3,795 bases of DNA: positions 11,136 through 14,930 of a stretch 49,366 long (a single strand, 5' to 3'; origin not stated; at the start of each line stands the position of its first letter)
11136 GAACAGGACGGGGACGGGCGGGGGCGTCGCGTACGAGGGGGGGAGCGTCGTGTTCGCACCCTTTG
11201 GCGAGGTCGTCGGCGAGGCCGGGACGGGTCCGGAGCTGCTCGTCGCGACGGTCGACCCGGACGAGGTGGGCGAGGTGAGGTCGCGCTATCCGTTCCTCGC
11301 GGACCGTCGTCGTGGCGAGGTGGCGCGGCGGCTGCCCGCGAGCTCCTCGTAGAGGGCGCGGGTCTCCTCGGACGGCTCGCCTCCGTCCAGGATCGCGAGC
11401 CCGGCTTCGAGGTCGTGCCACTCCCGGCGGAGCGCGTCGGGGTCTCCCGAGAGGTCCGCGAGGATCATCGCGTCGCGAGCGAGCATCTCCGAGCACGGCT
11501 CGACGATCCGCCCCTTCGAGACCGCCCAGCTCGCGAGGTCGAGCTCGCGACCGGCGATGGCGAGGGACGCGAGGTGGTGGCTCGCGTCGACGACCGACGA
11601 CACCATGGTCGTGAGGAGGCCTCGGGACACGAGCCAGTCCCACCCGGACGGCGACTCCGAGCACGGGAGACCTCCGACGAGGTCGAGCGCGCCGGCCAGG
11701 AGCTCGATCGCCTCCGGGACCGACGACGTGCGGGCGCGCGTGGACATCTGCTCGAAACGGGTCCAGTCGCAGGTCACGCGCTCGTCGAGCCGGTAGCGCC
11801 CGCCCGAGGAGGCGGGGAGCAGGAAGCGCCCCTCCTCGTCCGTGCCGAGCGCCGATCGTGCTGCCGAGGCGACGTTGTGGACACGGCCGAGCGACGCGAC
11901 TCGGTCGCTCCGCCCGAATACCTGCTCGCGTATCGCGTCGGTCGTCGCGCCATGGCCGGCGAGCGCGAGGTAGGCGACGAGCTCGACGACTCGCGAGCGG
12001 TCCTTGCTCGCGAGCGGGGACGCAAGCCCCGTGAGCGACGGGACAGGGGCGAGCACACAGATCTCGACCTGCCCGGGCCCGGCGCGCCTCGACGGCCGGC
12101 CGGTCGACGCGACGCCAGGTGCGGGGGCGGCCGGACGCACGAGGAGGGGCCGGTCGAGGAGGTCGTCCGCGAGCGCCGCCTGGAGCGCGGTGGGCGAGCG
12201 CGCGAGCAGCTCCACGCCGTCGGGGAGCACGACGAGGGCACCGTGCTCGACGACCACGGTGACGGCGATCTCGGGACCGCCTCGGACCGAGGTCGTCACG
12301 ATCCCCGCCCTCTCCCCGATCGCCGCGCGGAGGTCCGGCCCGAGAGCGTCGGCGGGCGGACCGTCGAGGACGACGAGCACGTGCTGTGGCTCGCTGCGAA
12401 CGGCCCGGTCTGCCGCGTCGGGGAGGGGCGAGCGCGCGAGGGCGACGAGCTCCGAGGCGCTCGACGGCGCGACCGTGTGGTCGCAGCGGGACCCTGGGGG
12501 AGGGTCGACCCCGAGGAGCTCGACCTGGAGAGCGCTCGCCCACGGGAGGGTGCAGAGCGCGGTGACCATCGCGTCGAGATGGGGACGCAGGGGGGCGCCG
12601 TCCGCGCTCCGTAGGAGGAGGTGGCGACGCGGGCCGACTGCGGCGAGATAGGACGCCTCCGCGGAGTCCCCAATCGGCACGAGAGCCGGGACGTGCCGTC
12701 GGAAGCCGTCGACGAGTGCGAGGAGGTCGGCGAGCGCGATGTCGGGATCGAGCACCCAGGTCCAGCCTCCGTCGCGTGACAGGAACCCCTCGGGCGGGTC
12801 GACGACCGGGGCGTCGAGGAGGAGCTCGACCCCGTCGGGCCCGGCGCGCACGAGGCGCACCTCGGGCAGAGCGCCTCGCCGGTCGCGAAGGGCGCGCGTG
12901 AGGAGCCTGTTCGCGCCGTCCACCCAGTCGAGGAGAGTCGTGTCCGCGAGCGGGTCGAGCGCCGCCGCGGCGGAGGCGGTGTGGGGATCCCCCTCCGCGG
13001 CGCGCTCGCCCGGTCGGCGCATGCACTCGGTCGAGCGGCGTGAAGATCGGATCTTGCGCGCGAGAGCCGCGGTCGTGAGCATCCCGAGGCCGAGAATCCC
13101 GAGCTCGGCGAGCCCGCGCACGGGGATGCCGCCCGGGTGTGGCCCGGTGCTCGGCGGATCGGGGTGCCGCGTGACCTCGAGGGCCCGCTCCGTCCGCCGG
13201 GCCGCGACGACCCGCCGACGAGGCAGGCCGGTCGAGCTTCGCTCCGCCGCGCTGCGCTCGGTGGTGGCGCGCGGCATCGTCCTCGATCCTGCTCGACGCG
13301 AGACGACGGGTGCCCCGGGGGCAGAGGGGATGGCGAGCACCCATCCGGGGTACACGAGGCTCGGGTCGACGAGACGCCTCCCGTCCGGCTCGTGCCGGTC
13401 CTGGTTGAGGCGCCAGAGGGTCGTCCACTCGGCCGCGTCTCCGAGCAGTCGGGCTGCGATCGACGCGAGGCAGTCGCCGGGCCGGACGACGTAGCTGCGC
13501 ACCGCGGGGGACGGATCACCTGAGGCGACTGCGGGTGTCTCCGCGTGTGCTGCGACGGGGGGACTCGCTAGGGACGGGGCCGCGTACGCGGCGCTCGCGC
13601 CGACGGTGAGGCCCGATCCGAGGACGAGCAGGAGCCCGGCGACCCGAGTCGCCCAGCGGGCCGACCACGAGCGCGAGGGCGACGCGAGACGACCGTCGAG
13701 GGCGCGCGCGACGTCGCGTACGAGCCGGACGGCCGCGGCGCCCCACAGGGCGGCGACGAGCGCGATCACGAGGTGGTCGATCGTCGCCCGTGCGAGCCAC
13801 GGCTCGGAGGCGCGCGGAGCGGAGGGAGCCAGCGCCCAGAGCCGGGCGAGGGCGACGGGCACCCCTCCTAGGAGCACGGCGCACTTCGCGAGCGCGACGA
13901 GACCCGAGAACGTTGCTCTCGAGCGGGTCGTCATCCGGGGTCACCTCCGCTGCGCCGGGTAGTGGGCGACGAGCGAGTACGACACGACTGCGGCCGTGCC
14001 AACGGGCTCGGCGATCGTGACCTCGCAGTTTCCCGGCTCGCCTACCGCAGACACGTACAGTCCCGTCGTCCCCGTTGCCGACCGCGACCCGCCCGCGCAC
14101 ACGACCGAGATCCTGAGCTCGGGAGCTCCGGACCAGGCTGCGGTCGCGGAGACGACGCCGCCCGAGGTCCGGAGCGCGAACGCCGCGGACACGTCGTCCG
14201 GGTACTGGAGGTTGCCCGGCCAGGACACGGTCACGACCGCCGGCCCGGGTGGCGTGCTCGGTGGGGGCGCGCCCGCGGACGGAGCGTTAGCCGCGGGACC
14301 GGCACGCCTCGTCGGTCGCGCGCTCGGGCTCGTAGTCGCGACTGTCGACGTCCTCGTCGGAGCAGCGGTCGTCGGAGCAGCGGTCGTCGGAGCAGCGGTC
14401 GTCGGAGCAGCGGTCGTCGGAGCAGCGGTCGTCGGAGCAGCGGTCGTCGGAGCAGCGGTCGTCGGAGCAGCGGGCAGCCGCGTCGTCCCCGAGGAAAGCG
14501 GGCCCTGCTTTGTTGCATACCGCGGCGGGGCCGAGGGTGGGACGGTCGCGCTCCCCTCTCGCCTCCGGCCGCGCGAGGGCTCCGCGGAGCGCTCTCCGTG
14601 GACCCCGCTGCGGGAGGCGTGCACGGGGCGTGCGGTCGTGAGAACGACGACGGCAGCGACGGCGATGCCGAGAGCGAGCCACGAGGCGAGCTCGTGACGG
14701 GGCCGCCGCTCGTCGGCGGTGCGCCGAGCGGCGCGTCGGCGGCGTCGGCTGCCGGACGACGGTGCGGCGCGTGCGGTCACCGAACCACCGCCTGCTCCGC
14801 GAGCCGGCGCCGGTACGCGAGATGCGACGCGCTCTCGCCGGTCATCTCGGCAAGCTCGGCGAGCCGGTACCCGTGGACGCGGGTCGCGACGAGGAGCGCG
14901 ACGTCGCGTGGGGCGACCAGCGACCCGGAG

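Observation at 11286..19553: Candidate undescribed envelope-sensing module: ECF-like sigma, PT-repeat membrane protein and LysM-SARP membrane regulator diverging from an 8-domain LPFTG adhesin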

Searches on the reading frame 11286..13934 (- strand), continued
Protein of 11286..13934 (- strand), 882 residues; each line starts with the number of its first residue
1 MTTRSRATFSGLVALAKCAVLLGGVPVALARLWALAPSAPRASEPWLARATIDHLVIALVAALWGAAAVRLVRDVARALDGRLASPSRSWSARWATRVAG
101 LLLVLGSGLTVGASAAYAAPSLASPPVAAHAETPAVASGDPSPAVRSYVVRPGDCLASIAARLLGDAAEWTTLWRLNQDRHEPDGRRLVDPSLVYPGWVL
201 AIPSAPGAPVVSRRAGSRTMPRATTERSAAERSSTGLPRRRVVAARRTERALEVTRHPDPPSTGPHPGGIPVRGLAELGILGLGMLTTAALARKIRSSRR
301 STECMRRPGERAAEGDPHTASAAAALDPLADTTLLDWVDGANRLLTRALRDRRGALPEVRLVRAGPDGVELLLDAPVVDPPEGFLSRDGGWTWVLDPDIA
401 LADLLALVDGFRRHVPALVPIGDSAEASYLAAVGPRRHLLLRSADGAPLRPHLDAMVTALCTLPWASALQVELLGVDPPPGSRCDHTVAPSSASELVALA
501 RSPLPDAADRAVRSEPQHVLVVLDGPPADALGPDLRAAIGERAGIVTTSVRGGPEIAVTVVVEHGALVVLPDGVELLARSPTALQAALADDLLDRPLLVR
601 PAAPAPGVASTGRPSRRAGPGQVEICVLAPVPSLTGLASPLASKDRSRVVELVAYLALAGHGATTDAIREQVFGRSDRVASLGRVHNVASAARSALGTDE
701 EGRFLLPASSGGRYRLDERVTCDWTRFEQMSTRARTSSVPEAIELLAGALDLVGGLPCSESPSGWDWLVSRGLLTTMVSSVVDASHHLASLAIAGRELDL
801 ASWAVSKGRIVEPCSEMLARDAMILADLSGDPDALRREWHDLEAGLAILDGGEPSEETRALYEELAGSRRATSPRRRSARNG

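Call 84: search_protein_families(library=pfam, proteins=[P0037, P0039, P0043, P0035, P0033, P0032, P0025, P0030], max_evalue=0.01)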
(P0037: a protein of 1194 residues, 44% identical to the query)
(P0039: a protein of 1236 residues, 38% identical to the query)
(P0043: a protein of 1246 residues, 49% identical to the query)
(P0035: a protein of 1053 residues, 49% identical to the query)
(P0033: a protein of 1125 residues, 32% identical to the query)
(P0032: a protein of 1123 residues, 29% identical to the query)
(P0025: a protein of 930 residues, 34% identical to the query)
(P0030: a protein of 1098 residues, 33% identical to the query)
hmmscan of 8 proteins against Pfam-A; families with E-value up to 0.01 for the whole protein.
P0037 (1194 aa): 6 families
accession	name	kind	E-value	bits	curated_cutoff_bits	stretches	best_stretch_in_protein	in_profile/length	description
PF03704.23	BTAD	-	4.5e-10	40.5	22.1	1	1014-1146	2-129/146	Bacterial transcriptional activator domain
PF01476.26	LysM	-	4.2e-08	33.5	20.9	1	183-219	1-32/43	LysM domain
PF00486.34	Trans_reg_C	-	4.6e-07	30.3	26.2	1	935-986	9-59/77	Transcriptional regulatory protein, C terminal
PF01580.24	FtsK_SpoIIIE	-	3.8e-06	26.9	24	1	562-655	28-121/221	FtsK/SpoIIIE family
PF13176.12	TPR_7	-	0.0034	17.8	27.9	0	1083-1114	3-34/36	Tetratricopeptide repeat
PF25616.1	PhiKZ_gp35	-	0.007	15.9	35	0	795-875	53-133/271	Bacteriophage PhiKZ capsid decoration protein gp35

P0039 (1236 aa): 7 families
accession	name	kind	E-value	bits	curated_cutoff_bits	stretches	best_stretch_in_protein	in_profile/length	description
PF01476.26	LysM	-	3.1e-12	46.7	20.9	1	181-236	1-43/43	LysM domain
PF03704.23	BTAD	-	1.1e-07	32.8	22.1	1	1056-1187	2-128/146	Bacterial transcriptional activator domain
PF00486.34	Trans_reg_C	-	3.3e-07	30.7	26.2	1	977-1028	9-59/77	Transcriptional regulatory protein, C terminal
PF01580.24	FtsK_SpoIIIE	-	1.4e-05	25.1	24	1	560-654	27-121/221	FtsK/SpoIIIE family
PF14559.12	TPR_19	-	4.8e-05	24.1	25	1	1134-1172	4-42/68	Tetratricopeptide repeat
PF13428.12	TPR_14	-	0.00045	21.1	23.5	1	1122-1161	2-41/44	Tetratricopeptide repeat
PF13176.12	TPR_7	-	0.00077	19.8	27.9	0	1125-1156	3-34/36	Tetratricopeptide repeat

P0043 (1246 aa): 6 families
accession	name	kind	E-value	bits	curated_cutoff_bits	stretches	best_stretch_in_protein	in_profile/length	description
PF01476.26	LysM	-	2.2e-10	40.7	20.9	1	182-237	1-43/43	LysM domain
PF01580.24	FtsK_SpoIIIE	-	4.6e-09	36.5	24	1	556-665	20-126/221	FtsK/SpoIIIE family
PF03704.23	BTAD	-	9.8e-09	36.2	22.1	1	1066-1197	1-127/146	Bacterial transcriptional activator domain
PF14559.12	TPR_19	-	7.1e-05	23.5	25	1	1144-1183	3-42/68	Tetratricopeptide repeat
PF13176.12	TPR_7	-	0.00018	21.8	27.9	1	1136-1167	3-34/36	Tetratricopeptide repeat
PF13428.12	TPR_14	-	0.0064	17.5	23.5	1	1136-1172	5-41/44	Tetratricopeptide repeat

P0035 (1053 aa): 2 families
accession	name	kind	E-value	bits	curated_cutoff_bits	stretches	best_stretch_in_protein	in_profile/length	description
PF01476.26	LysM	-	5.5e-10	39.5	20.9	1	184-213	1-27/43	LysM domain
PF01580.24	FtsK_SpoIIIE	-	8.2e-07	29.1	24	1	541-727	16-189/221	FtsK/SpoIIIE family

P0033 (1125 aa): 2 families
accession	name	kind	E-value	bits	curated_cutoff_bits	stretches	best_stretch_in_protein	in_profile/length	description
PF01476.26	LysM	-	3.6e-07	30.5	20.9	0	168-196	5-28/43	LysM domain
PF03704.23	BTAD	-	5.1e-07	30.6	22.1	1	979-1116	1-145/146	Bacterial transcriptional activator domain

P0032 (1123 aa): 2 families
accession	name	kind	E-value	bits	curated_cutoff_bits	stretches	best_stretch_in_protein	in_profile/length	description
PF01476.26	LysM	-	2.1e-16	60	20.9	2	186-235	1-43/43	LysM domain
PF03704.23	BTAD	-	1.8e-05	25.6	22.1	1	970-1107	15-144/146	Bacterial transcriptional activator domain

P0025 (930 aa): 1 family
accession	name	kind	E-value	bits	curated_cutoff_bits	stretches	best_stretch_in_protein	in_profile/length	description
PF01476.26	LysM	-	4.7e-06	26.9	20.9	1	168-223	1-43/43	LysM domain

P0030 (1098 aa): 1 family
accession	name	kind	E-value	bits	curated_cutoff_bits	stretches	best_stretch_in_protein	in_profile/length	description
PF01476.26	LysM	-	0.002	18.5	20.9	1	264-319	1-43/43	LysM domain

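Call 90: search_protein_families(library=pfam, proteins=[L029:4808-6301:+, L029:6311-7399:+, L029:3512-4696:+], max_evalue=0.01)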
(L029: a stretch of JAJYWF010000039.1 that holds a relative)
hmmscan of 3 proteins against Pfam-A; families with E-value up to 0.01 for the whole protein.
L029:4808-6301:+ (497 aa): 3 families
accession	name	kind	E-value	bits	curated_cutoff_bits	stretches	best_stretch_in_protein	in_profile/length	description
PF00990.26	GGDEF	-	1.4e-35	122.9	23.8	1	360-486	31-161/161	Diguanylate cyclase, GGDEF domain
PF17158.10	MASE4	-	7.8e-22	78.3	28.4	1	68-301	3-239/239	Membrane-associated sensor, integral membrane domain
PF22335.1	Cas10-Cmr2_palm2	-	0.0029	18.2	27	1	409-487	58-132/133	Cas10/Cmr2, second palm domain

L029:6311-7399:+ (362 aa): 1 family
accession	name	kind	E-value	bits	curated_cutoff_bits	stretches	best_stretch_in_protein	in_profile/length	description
PF01636.29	APH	-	2.6e-22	80.2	23.2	1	59-278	21-221/239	Phosphotransferase enzyme family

L029:3512-4696:+ (394 aa): 0 families

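Call 108: search_dna_similar(query=window:11286-13934:-, collection=plasmids, mode=protein, max_evalue=0.001, max_rows=12)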
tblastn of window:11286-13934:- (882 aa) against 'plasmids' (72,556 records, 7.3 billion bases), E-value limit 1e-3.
Records with a match: 153; places in all: 197; records where one place covers at least 80% of the query: 0.
Best place of each record, by identity: <60% 153.
By first word of the organism name: Streptomyces 128; Micrococcus 6; Microbacterium 4; Kitasatospora 2; Brachybacterium 2; Embleya 2; Nonomuraea 2; Glutamicibacter 1; Xylanimonas 1; Arthrobacter 1; and 4 more.
By predicted mobility (MOB-suite, as given by PLSDB): non-mobilizable 125; mobilizable 28.
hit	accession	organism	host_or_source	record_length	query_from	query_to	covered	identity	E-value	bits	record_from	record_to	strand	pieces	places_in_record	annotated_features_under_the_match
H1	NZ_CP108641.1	Streptomyces anulatus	-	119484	146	858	34%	37.5%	1e-11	136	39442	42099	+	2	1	LysM peptidoglycan-binding domain-containing protein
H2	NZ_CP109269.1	Streptomyces anulatus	-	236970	146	865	34%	38.1%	8e-12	138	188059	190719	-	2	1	LysM peptidoglycan-binding domain-containing protein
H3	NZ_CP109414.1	Streptomyces anulatus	-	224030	146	865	34%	38.1%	9e-12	138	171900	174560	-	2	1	LysM peptidoglycan-binding domain-containing protein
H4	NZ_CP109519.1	Streptomyces anulatus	-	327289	146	858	33%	39.0%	6e-12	136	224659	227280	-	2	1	LysM peptidoglycan-binding domain-containing protein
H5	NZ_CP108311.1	Streptomyces sp. NBC_00012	-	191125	146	865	35%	34.3%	1e-7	122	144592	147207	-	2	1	LysM peptidoglycan-binding domain-containing protein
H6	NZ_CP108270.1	Streptomyces sp. NBC_00046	-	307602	146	865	35%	34.3%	1e-7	122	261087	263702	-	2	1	LysM peptidoglycan-binding domain-containing protein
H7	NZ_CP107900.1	Streptomyces sp. NBC_00464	-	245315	147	865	36%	33.6%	3e-6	116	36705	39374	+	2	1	BTAD domain-containing putative transcriptional regulator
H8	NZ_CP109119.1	Streptomyces sp. NBC_01766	-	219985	137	857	38%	31.7%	5e-8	116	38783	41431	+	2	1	LysM peptidoglycan-binding domain-containing protein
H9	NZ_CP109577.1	Streptomyces sp. NBC_01369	-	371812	147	865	34%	34.3%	6e-6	116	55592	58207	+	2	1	LysM peptidoglycan-binding domain-containing protein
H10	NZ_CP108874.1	Streptomyces sp. NBC_00826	-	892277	147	865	34%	34.3%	6e-6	116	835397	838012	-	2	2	LysM peptidoglycan-binding domain-containing protein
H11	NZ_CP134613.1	Streptomyces sp. ITFR-6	Ips typographus,whole organism,Ips ...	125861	147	861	35%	32.9%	2e-5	109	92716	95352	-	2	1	LysM peptidoglycan-binding domain-containing protein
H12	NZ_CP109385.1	Streptomyces sp. NBC_01544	-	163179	146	833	35%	32.3%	1e-8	118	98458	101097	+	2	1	LysM peptidoglycan-binding domain-containing protein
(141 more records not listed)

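Call 110: get_annotated_region(hit=H1, flank=9000)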
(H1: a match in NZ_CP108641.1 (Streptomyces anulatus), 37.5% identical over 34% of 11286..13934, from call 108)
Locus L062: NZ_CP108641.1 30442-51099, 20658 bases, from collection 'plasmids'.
description: Streptomyces anulatus strain NBC_01134 plasmid unnamed1, complete sequence
organism: Streptomyces anulatus (NCBI taxid 1892)
taxonomy: Bacteria; Actinomycetota; Actinomycetes; Kitasatosporales; Streptomycetaceae; Streptomyces; Streptomyces anulatus
host: -; source: -; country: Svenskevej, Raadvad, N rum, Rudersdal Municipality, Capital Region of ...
typing (MOB-suite, as given by PLSDB): non-mobilizable
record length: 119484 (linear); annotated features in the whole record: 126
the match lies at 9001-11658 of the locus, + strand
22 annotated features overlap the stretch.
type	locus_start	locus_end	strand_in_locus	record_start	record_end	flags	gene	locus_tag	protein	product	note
CDS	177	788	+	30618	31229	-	-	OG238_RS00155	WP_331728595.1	hypothetical protein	-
CDS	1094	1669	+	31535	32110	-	-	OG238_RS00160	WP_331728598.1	ATP/GTP-binding protein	-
CDS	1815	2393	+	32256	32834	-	-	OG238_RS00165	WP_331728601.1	SAF domain-containing protein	-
CDS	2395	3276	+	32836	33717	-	-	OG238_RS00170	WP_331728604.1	hypothetical protein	-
CDS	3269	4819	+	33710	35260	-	-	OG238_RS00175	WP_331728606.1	ATPase, T2SS/T4P/T4SS family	-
CDS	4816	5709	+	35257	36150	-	-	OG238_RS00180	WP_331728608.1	type II secretion system F family protein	-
CDS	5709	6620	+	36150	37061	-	-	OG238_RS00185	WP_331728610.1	hypothetical protein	-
CDS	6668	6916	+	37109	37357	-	-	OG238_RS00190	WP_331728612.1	hypothetical protein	-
CDS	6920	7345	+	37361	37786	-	-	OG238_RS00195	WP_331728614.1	TadE/TadG family type IV pilus assembly protein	-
CDS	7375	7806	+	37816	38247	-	-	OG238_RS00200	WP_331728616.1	hypothetical protein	-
CDS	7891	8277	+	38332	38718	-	-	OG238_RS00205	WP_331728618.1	hypothetical protein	-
CDS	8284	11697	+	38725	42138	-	-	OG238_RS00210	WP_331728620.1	LysM peptidoglycan-binding domain-containing protein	-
CDS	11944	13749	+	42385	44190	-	-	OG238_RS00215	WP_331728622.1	DUF2637 domain-containing protein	-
CDS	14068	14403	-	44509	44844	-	-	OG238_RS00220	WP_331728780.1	hypothetical protein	-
CDS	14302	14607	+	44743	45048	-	-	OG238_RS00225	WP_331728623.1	hypothetical protein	-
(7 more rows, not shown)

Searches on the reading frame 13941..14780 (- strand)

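Call 5: search_protein_families(library=pfam, proteins=[window:13941-14780:-], max_evalue=1)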
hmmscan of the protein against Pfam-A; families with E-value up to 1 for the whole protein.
window:13941-14780:- (279 aa): 1 family
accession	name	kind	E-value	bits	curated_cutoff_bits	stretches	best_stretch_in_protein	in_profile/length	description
PF10428.14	SOG2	-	0.17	11.7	26.9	1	34-161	149-294/475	RAM signalling pathway protein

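Call 6: search_protein_families(library=ncbifam, proteins=[window:13941-14780:-], max_evalue=1)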
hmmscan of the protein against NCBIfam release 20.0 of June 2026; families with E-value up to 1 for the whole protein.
window:13941-14780:- (279 aa): 0 families

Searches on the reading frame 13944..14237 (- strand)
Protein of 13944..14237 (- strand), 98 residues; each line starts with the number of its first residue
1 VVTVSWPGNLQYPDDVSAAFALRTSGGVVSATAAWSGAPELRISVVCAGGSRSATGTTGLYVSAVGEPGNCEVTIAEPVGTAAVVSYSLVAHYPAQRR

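Call 79: search_solved_structures(query=A7, max_evalue=10, show_alignments=2)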
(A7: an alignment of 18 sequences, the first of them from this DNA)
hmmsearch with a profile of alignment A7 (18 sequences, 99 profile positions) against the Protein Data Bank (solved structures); distinct sequences matched with E-value up to 10: 2.
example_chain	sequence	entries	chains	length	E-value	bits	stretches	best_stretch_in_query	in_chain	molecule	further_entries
9if7_LN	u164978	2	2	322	1.4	12.2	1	24-73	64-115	Guanine nucleotide-binding protein subunit beta-like protein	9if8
7yr5_B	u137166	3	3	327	1.5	12.1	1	10-37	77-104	Embigin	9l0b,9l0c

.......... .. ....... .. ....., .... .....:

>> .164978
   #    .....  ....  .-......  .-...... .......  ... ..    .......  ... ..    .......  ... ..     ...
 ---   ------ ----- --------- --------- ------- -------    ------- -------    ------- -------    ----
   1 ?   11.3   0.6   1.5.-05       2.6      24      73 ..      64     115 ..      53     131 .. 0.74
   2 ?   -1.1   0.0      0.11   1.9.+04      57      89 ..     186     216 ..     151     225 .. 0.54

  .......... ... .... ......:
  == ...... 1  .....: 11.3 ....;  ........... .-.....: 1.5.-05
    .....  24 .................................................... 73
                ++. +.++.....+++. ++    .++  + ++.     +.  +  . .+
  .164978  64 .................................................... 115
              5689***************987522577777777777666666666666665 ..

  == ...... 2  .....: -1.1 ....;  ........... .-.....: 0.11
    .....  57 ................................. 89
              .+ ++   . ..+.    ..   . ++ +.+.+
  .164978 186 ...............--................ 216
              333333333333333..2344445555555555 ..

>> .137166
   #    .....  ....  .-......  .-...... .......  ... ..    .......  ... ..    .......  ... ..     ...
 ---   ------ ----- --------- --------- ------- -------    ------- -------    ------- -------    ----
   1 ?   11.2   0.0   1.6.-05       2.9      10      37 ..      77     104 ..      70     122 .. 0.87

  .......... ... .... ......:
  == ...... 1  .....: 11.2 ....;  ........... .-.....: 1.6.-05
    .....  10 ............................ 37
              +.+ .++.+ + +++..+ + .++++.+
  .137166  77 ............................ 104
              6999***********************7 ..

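Call 80: search_protein_families(library=pfam, alignment_id=A7, max_evalue=1)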
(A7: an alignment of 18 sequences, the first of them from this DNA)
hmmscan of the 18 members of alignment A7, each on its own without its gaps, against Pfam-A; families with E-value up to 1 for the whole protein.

A. member 1, seq(98 aa): 0 families

B. families by the number of members that match (of 18 scanned): 2 families
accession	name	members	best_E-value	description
PF05084.19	GRA6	1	0.061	Granule antigen protein (GRA6)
PF02382.20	RTX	1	0.76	N-terminal domain in RTX protein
